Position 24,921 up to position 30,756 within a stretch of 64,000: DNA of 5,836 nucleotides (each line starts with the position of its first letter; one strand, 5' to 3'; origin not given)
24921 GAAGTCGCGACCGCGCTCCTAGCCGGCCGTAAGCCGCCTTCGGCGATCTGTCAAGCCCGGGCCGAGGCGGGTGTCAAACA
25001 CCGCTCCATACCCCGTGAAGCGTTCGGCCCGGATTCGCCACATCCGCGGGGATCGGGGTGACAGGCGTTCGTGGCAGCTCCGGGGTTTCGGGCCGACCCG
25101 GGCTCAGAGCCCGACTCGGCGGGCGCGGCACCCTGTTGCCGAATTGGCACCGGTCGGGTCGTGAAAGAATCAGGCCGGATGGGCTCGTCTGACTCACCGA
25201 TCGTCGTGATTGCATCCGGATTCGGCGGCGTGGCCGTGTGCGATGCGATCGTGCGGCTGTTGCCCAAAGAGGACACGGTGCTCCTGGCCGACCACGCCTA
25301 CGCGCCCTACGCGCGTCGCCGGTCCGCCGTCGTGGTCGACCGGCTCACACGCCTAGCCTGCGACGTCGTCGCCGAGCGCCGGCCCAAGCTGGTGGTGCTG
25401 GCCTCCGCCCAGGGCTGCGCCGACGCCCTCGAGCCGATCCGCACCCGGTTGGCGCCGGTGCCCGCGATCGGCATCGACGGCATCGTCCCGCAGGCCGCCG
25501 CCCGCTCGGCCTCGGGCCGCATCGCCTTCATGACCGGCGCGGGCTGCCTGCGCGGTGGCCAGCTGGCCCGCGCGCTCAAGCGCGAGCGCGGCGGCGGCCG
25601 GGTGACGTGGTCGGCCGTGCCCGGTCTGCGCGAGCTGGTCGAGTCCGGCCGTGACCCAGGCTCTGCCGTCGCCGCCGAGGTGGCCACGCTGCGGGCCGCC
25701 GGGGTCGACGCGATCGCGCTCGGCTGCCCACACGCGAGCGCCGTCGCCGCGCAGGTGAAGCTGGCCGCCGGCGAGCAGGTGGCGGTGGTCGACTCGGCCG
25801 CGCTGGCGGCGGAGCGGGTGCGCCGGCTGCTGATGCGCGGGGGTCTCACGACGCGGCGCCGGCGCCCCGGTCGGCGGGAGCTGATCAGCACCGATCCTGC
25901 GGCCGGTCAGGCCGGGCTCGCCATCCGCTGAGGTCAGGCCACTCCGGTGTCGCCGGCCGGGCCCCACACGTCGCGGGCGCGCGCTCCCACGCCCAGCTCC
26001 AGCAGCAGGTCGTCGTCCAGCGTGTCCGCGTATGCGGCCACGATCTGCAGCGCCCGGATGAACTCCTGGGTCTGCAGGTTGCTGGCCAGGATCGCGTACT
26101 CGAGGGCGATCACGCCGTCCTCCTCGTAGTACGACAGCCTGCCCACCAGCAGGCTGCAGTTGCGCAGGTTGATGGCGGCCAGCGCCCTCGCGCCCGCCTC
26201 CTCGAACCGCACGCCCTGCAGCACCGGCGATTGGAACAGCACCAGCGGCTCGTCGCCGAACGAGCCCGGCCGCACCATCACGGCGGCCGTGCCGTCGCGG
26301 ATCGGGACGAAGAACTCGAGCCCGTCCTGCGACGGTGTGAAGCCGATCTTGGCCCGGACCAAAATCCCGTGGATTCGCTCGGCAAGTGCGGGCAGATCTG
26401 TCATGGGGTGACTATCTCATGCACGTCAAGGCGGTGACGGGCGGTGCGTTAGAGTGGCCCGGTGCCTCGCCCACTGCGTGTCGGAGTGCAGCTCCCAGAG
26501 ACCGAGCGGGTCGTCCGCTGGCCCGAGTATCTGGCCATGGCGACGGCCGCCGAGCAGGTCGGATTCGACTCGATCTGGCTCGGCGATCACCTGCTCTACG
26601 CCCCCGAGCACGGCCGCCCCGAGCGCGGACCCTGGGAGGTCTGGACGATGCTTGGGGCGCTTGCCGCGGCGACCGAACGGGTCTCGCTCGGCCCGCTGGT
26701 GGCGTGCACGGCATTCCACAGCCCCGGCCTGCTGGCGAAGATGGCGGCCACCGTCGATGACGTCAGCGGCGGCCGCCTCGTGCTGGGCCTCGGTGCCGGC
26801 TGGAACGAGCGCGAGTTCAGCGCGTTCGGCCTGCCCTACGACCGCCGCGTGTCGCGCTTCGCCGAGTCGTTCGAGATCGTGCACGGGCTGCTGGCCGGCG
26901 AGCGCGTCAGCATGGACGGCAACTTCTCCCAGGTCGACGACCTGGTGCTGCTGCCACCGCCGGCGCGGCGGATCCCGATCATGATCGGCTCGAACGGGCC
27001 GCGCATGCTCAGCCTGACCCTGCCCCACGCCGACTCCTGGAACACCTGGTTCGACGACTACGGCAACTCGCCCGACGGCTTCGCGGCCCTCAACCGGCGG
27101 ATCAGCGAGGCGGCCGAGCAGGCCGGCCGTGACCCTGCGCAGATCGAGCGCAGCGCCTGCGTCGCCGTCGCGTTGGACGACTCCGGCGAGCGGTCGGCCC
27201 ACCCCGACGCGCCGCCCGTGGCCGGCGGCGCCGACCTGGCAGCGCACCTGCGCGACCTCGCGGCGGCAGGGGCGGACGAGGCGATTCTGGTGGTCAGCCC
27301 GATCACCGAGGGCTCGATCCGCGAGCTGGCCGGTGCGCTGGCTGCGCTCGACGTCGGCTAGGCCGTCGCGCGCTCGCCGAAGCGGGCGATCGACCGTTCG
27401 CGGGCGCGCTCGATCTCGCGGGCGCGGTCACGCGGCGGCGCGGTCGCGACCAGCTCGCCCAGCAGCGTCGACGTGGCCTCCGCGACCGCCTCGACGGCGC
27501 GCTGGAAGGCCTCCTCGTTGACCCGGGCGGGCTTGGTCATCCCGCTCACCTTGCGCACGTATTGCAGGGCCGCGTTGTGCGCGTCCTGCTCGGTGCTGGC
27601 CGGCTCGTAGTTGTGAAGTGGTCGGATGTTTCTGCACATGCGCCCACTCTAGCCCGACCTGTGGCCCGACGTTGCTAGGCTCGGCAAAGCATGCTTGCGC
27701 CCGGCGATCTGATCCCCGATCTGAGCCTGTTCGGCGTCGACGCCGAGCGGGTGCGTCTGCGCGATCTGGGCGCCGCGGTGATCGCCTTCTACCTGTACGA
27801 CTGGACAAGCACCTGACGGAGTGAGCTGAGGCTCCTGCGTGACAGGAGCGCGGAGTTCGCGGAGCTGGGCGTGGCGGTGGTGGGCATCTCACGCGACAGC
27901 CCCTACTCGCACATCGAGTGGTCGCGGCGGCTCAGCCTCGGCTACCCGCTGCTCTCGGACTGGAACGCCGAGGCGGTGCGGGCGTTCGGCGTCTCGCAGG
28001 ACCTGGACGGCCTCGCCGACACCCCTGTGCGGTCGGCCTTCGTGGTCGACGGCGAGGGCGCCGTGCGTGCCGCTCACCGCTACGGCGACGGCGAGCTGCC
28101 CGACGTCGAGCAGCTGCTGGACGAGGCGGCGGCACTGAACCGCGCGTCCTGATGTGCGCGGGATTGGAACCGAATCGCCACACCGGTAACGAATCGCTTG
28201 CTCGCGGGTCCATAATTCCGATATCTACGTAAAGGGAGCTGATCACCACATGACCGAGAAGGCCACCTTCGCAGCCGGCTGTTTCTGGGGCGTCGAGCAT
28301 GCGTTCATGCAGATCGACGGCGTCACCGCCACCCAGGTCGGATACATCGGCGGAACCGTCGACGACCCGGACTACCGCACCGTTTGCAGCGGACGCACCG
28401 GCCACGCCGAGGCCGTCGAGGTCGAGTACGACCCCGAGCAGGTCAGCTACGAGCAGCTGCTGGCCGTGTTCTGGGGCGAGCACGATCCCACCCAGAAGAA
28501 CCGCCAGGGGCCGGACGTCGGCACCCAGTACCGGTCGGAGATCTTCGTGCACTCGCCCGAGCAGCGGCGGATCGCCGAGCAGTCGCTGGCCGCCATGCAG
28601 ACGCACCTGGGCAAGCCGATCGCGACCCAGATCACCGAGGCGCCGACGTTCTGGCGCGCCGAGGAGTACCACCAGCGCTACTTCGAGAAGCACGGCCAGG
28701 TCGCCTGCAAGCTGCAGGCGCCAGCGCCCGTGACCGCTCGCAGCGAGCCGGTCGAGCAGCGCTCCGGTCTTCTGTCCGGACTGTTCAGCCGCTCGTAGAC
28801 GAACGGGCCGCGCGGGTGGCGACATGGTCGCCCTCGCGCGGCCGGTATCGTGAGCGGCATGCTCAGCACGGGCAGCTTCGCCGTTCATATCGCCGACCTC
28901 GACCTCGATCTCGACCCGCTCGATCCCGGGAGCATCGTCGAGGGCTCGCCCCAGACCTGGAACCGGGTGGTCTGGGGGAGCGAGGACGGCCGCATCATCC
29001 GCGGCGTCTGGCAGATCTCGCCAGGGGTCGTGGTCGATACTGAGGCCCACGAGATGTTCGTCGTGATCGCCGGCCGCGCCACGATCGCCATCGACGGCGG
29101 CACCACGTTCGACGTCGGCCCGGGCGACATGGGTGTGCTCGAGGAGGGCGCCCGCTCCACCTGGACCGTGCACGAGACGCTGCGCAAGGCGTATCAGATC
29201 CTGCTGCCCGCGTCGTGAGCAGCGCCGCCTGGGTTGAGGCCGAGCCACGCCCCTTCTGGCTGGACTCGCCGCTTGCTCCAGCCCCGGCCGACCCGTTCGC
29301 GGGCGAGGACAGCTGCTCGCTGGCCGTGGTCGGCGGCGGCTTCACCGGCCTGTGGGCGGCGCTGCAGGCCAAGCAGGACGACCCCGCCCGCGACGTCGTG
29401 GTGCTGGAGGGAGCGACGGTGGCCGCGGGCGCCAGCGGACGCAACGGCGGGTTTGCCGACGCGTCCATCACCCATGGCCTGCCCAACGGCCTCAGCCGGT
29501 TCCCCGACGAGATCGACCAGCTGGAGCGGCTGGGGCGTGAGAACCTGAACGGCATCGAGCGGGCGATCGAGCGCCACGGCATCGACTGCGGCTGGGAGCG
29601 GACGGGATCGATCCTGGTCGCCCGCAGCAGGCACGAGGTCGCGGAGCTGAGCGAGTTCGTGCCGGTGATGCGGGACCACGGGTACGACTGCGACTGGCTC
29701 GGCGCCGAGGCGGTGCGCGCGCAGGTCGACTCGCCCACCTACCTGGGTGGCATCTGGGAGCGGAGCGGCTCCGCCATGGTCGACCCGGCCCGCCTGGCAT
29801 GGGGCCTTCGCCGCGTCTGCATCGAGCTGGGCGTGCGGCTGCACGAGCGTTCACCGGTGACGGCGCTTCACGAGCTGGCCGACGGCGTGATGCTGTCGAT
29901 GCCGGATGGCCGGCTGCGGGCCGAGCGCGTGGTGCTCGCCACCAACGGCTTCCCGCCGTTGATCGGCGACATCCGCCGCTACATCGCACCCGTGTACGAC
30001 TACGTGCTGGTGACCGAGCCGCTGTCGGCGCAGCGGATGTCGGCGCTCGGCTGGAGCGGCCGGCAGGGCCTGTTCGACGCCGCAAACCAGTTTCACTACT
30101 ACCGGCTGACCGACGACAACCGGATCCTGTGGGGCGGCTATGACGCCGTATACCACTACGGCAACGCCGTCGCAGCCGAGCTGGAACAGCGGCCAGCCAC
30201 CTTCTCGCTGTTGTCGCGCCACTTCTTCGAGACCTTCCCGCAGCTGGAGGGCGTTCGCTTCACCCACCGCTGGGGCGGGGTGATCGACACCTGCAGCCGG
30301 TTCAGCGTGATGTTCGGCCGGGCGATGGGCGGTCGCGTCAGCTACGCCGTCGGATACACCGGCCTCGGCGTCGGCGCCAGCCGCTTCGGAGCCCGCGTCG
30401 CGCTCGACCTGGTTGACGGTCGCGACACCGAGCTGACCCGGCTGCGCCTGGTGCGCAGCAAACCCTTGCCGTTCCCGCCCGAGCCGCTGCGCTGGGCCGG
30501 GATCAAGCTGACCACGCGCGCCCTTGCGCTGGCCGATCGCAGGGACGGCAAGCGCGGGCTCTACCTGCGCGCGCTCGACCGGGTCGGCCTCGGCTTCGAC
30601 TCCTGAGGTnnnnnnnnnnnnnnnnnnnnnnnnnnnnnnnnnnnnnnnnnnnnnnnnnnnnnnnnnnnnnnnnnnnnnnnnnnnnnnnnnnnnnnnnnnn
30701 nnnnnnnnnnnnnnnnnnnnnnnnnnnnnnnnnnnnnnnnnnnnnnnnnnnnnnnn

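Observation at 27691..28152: Peroxiredoxin with TGA at the peroxidatic cysteine codon plus a downstream hairpin: candidate selenoprotein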

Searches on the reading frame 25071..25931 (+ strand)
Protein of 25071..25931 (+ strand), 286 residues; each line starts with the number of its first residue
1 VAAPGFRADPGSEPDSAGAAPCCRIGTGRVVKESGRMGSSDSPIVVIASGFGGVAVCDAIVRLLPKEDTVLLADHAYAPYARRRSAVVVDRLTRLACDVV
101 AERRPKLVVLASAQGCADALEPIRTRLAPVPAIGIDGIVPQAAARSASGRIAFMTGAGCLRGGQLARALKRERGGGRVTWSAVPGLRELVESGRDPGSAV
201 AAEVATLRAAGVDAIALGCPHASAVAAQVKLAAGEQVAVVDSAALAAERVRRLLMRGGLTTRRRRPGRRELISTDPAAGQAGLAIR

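Call 26: search_protein_families(library=pfam, proteins=[window:25071-25931:+])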
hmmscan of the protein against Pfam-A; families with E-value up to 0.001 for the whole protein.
window:25071-25931:+ (286 aa): 1 family
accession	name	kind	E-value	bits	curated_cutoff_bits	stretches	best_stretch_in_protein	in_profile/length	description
PF01177.27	Asp_Glu_race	-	6.2e-05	23.3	31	1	53-249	9-210/211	Asp/Glu/Hydantoin racemase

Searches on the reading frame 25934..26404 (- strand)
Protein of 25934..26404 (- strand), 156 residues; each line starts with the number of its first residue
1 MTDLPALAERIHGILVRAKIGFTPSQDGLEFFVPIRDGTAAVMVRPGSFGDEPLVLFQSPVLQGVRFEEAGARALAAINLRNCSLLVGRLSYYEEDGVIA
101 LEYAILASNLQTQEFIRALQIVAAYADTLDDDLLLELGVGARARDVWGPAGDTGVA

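Call 26: search_protein_families(library=pfam, proteins=[window:25934-26404:-])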
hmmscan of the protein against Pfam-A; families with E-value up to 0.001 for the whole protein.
window:25934-26404:- (156 aa): 2 families
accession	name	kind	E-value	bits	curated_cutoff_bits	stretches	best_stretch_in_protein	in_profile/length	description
PF22551.1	TY-Chap1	-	7.7e-13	48.7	27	1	10-138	6-125/132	T3SS (YopN, CesT) and YbjN peptide-binding chaperone 1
PF10722.14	YbjN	-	1.9e-08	35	22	1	8-133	2-124/126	Putative bacterial sensory transduction regulator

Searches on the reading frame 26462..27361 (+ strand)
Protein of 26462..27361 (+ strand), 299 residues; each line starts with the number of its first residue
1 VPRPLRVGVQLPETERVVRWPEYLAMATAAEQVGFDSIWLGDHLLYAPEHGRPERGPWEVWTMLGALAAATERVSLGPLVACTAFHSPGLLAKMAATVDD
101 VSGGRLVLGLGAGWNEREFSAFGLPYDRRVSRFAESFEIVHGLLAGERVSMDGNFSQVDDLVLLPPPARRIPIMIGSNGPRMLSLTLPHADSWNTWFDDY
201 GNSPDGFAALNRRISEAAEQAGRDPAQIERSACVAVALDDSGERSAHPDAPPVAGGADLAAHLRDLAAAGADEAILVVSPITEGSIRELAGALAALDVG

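Call 26: search_protein_families(library=pfam, proteins=[window:26462-27361:+])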
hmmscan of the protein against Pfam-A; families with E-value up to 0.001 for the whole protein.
window:26462-27361:+ (299 aa): 1 family
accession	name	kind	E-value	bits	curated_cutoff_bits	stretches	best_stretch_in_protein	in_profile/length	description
PF00296.26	Bac_luciferase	-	1.1e-54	186.3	27.9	1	18-243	20-235/314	Luciferase-like monooxygenase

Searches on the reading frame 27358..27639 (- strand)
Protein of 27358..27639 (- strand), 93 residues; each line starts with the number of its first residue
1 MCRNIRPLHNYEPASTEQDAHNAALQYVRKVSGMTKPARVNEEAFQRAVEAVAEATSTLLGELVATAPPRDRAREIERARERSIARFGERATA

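Call 26: search_protein_families(library=pfam, proteins=[window:27358-27639:-])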
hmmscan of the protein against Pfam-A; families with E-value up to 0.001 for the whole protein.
window:27358-27639:- (93 aa): 1 family
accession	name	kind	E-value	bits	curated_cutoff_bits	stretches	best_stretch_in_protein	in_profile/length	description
PF10041.14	DUF2277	-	4e-33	114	25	1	1-78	1-78/78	Uncharacterized conserved protein (DUF2277)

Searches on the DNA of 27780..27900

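Call 44: search_rna_families(source=window, start=27780, end=27900, threshold=evalue, max_evalue=10, show_alignments=3)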
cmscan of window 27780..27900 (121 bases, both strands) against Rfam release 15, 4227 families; matches with E-value up to 10: 3.
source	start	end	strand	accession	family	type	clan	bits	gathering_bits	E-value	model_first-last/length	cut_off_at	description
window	27862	27900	+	RF04277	mir-1268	Gene; miRNA;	-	13.8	83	3.8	1-36/52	3'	mir-1268 microRNA precursor family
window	27780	27888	-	RF02042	HOTTIP_3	Gene; lncRNA;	-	2.5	50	9.8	171-288/353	3'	HOXA transcript at the distal tip, conserved region 3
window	27801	27900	+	RF01946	KCNQ1OT1_1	Gene; lncRNA;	-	1.8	70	9.9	1-82/464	3'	KCNQ1 overlapping transcript 1 conserved region 1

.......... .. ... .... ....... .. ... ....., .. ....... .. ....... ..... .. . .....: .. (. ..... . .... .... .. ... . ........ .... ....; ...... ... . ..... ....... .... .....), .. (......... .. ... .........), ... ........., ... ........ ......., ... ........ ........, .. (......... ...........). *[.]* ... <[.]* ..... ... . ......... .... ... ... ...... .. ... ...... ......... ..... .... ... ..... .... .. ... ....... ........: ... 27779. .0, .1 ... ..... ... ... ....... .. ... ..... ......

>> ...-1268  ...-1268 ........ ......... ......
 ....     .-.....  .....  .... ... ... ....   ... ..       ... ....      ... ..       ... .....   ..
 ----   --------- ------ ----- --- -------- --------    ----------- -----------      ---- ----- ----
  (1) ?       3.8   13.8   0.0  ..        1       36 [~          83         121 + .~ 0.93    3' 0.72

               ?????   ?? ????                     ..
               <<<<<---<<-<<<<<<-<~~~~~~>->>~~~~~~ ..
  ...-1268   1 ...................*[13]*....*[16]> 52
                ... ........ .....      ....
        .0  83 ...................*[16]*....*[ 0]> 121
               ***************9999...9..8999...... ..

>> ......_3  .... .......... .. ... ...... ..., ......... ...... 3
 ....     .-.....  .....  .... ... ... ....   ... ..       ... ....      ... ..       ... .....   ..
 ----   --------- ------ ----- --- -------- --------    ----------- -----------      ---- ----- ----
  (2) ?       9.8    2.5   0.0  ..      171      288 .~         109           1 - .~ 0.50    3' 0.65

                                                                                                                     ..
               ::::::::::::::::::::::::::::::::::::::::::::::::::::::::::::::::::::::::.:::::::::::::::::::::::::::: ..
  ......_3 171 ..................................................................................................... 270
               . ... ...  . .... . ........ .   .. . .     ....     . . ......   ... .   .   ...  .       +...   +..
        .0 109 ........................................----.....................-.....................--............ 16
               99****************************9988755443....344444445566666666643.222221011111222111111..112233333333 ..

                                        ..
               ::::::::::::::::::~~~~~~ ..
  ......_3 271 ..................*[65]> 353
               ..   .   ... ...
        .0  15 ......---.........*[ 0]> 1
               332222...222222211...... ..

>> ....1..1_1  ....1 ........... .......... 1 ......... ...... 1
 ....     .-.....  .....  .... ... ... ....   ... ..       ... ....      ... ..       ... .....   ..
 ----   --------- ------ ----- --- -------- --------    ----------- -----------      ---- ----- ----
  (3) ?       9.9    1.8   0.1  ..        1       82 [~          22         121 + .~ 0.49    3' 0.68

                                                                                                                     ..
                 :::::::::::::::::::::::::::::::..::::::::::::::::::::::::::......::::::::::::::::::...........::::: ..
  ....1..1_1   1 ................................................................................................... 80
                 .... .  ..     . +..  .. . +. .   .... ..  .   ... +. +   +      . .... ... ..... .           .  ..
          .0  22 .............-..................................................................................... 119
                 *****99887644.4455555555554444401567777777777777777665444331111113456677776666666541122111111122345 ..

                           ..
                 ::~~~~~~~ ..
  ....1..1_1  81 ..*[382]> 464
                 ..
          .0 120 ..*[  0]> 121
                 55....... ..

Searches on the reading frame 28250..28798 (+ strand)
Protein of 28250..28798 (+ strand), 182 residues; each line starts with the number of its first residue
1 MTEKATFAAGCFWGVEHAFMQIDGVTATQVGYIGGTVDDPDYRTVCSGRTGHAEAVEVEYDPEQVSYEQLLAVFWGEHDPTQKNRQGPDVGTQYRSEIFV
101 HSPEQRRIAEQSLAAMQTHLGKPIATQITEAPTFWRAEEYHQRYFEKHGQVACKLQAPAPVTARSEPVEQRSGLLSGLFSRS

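Call 26: search_protein_families(library=pfam, proteins=[window:28250-28798:+])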
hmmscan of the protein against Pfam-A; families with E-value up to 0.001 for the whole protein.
window:28250-28798:+ (182 aa): 1 family
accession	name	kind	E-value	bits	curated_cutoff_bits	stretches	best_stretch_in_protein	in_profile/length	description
PF01625.27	PMSR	-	4.8e-65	218.9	23.7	1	4-153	1-152/153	Peptide methionine sulfoxide reductase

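Call 48: find_encoding_contigs(protein=window:28250-28798:+, flank=10000, max_places=6)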
Protein window:28250-28798:+ (182 aa): 23 contigs read that carry it; 6 places shown.
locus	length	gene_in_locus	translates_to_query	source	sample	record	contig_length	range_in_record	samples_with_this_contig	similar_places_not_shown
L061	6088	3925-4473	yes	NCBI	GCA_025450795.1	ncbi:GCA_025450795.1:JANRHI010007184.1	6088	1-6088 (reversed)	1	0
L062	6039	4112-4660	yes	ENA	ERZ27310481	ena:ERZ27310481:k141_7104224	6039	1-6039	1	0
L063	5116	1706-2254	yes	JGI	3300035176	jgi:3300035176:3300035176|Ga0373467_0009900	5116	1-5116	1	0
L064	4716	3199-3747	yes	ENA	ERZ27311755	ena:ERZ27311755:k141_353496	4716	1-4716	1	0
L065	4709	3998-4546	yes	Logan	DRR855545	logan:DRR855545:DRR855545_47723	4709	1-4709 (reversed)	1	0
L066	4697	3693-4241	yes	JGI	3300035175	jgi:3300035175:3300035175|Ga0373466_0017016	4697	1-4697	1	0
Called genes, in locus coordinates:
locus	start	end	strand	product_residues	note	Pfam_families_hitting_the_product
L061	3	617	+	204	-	?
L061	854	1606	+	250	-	PF01177:Asp_Glu_race (weak)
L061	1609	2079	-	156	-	PF10722:YbjN, PF22551:TY-Chap1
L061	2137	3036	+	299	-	PF00296:Bac_luciferase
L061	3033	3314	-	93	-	PF10041:DUF2277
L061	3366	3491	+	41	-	-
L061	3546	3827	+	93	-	PF00578:AhpC-TSA, PF08534:Redoxin (weak)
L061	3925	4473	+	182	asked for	PF01625:PMSR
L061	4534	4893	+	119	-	PF05899:Cupin_3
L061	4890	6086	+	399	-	?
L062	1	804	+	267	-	?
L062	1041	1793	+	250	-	-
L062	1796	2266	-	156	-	PF10722:YbjN, PF22551:TY-Chap1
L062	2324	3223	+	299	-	PF00296:Bac_luciferase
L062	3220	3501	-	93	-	PF10041:DUF2277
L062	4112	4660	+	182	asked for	PF01625:PMSR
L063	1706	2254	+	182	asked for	PF01625:PMSR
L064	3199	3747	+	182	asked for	PF01625:PMSR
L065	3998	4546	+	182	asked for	PF01625:PMSR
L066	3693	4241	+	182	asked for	PF01625:PMSR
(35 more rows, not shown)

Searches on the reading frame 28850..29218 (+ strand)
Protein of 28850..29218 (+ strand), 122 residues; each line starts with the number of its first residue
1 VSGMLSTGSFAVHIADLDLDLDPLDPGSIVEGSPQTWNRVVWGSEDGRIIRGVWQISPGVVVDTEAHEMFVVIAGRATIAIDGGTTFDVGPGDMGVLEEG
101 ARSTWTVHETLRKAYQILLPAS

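Call 26: search_protein_families(library=pfam, proteins=[window:28850-29218:+])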
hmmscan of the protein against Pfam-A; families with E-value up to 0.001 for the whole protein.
window:28850-29218:+ (122 aa): 2 families
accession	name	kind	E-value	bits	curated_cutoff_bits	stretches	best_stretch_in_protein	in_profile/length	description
PF05899.18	Cupin_3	-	6.6e-16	58.2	23.5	1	44-115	2-74/74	EutQ-like cupin domain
PF07883.17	Cupin_2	-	0.00051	20.1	27.2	1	65-100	17-51/70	Cupin domain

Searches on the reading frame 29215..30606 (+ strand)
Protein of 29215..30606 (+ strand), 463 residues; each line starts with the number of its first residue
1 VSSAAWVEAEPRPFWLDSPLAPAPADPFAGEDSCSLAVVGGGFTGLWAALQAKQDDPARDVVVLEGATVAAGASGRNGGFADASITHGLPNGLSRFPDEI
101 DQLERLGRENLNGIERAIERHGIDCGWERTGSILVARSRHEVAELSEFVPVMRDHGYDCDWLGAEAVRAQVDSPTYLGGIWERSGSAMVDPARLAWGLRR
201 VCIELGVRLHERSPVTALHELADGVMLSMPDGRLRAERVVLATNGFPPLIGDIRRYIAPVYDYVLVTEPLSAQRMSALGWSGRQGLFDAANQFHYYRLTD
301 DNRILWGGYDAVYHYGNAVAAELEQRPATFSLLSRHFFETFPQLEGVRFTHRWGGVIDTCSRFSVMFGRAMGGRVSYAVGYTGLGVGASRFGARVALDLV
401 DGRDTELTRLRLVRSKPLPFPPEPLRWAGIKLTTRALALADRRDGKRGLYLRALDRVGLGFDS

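Call 26: search_protein_families(library=pfam, proteins=[window:29215-30606:+])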
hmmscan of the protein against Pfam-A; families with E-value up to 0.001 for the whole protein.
window:29215-30606:+ (463 aa): 2 families
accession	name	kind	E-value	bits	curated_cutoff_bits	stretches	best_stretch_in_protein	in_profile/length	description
PF01266.30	DAO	-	1.3e-56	193.1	27.9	1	36-396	2-350/353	FAD dependent oxidoreductase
PF00890.30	FAD_binding_2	-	1.3e-05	25.1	20.4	1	37-250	3-209/414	FAD binding domain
